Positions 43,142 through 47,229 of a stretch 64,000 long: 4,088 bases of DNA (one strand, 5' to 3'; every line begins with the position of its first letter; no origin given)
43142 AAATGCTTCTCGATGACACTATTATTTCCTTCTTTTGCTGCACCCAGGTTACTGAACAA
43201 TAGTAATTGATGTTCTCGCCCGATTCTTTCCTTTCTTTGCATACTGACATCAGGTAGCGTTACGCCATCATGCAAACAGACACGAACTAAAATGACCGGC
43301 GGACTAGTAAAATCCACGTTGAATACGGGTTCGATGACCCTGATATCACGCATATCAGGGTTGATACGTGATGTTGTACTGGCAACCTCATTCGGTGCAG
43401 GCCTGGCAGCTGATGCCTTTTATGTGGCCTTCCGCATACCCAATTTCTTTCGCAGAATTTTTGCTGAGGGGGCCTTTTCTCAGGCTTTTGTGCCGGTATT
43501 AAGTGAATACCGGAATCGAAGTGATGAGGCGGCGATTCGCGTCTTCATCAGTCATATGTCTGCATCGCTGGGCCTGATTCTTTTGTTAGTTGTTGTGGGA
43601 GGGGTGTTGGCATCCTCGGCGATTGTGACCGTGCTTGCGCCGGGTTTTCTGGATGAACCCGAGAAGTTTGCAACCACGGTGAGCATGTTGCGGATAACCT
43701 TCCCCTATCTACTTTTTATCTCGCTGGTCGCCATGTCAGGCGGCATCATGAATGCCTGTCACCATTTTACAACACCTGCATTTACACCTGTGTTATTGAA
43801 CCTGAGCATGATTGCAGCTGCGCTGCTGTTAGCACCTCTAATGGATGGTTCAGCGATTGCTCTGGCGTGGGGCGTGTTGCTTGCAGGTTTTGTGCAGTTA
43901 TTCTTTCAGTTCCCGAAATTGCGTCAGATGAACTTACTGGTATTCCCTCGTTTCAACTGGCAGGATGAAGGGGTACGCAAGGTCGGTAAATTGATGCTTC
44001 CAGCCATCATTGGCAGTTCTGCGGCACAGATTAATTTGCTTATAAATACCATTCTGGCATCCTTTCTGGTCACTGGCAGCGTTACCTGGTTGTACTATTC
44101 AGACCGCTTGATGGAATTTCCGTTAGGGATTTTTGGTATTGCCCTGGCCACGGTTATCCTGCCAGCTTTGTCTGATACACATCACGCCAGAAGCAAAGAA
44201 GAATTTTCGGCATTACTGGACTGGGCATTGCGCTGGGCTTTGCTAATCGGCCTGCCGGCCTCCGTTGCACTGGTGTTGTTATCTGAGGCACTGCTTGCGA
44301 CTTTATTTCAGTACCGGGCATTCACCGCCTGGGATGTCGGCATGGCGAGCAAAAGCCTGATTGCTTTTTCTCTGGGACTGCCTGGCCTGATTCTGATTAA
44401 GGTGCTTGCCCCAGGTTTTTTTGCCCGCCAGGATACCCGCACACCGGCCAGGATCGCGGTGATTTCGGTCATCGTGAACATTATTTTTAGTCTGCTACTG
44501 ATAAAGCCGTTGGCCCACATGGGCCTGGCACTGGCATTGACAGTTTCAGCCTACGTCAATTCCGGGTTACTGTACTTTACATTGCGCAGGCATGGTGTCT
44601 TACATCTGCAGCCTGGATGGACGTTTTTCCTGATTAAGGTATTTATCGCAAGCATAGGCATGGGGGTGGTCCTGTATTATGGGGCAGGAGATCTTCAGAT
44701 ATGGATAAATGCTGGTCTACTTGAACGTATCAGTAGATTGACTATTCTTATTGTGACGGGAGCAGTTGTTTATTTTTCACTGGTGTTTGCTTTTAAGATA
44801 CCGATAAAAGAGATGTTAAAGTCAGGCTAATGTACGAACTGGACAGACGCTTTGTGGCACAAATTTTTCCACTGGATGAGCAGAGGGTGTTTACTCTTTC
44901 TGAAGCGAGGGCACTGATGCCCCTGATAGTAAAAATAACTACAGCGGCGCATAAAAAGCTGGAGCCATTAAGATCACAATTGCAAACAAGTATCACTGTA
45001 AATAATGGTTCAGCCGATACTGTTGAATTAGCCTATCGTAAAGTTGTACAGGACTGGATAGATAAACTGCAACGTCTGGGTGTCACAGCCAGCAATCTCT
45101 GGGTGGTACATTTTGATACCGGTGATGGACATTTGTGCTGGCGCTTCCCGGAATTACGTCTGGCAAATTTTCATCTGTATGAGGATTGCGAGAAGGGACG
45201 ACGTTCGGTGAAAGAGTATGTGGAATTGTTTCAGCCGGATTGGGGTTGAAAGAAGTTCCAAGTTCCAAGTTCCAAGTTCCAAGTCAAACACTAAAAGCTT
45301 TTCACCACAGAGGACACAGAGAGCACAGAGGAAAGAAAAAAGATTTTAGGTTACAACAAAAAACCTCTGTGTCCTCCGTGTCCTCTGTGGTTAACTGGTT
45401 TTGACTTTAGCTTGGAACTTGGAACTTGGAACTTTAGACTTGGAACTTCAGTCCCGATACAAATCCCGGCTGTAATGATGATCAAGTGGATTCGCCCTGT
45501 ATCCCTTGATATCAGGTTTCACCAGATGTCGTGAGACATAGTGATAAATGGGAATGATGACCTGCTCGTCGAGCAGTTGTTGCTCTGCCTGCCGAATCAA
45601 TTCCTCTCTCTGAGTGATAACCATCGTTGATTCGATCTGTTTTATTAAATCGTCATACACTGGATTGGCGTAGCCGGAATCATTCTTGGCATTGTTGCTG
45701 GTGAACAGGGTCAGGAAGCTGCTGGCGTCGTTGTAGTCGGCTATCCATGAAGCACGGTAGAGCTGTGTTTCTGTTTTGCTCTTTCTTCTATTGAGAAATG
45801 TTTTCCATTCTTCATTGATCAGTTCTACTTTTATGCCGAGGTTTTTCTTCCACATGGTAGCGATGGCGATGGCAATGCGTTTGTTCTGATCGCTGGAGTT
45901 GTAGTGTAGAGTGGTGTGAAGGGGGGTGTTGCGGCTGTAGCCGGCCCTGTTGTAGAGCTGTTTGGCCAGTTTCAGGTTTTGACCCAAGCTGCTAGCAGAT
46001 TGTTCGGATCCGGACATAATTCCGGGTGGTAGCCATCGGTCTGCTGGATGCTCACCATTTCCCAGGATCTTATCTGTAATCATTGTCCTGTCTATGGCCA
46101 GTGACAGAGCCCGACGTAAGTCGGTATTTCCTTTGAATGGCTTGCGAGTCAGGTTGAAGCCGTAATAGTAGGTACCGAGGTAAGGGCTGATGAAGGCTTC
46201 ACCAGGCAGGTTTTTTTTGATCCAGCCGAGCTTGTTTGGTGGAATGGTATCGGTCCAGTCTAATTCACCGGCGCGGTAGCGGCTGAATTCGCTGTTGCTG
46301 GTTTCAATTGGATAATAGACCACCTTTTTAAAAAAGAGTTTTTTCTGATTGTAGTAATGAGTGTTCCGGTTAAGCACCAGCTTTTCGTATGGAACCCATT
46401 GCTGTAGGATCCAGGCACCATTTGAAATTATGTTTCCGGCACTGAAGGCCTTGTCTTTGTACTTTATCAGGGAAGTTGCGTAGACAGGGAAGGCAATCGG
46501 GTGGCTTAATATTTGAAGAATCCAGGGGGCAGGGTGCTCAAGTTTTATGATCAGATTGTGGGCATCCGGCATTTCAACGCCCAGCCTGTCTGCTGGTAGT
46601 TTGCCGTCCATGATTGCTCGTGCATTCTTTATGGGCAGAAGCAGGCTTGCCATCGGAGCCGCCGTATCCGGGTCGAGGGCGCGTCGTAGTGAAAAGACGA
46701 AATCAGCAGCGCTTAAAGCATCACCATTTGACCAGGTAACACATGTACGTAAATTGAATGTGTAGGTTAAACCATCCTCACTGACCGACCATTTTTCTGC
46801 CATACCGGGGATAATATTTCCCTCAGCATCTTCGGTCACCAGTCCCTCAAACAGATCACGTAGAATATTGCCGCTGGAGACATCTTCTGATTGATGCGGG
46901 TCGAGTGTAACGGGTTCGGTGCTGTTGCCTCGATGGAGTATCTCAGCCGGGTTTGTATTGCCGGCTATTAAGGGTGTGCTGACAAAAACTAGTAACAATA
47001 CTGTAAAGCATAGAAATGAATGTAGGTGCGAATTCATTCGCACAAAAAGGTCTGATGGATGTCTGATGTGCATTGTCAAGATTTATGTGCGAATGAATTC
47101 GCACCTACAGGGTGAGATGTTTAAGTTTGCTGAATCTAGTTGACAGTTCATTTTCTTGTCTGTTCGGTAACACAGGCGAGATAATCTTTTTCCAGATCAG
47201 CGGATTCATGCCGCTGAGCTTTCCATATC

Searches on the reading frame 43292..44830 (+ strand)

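Call 72: search_protein_families(library=pfam, proteins=[window:43292-44830:+], max_evalue=0.00001)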
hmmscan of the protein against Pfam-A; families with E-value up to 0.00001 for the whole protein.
window:43292-44830:+ (512 aa): 2 families
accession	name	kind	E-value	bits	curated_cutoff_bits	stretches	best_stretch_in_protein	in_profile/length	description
PF03023.19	MurJ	-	5.9e-138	460.7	27.4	1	30-466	1-434/451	Lipid II flippase MurJ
PF01554.23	MatE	-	4.2e-06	27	24.9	1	277-401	40-160/161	MatE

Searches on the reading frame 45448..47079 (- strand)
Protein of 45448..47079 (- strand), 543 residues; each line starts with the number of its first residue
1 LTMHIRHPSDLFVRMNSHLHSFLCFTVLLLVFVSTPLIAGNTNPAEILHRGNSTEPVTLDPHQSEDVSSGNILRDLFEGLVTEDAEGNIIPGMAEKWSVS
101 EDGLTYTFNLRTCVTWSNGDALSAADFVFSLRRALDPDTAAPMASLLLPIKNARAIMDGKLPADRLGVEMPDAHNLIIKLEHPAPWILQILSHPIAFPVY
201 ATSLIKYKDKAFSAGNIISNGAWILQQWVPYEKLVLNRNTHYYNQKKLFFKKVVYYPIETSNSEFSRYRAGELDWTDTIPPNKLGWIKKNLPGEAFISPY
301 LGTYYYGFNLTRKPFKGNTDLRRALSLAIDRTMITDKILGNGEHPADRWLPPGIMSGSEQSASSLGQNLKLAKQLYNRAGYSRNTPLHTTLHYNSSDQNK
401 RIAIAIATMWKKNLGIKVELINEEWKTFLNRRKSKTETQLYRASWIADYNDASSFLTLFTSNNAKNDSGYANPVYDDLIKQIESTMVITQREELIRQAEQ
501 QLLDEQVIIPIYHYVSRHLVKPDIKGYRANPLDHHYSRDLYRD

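Call 72: search_protein_families(library=pfam, proteins=[window:45448-47079:-], max_evalue=0.00001)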
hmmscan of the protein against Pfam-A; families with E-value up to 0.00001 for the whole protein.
window:45448-47079:- (543 aa): 1 family
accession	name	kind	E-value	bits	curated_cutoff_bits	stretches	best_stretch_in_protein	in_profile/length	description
PF00496.27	SBP_bac_5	-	1.2e-84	285.1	32.4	1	89-466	2-367/368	Bacterial extracellular solute-binding proteins, family 5 Middle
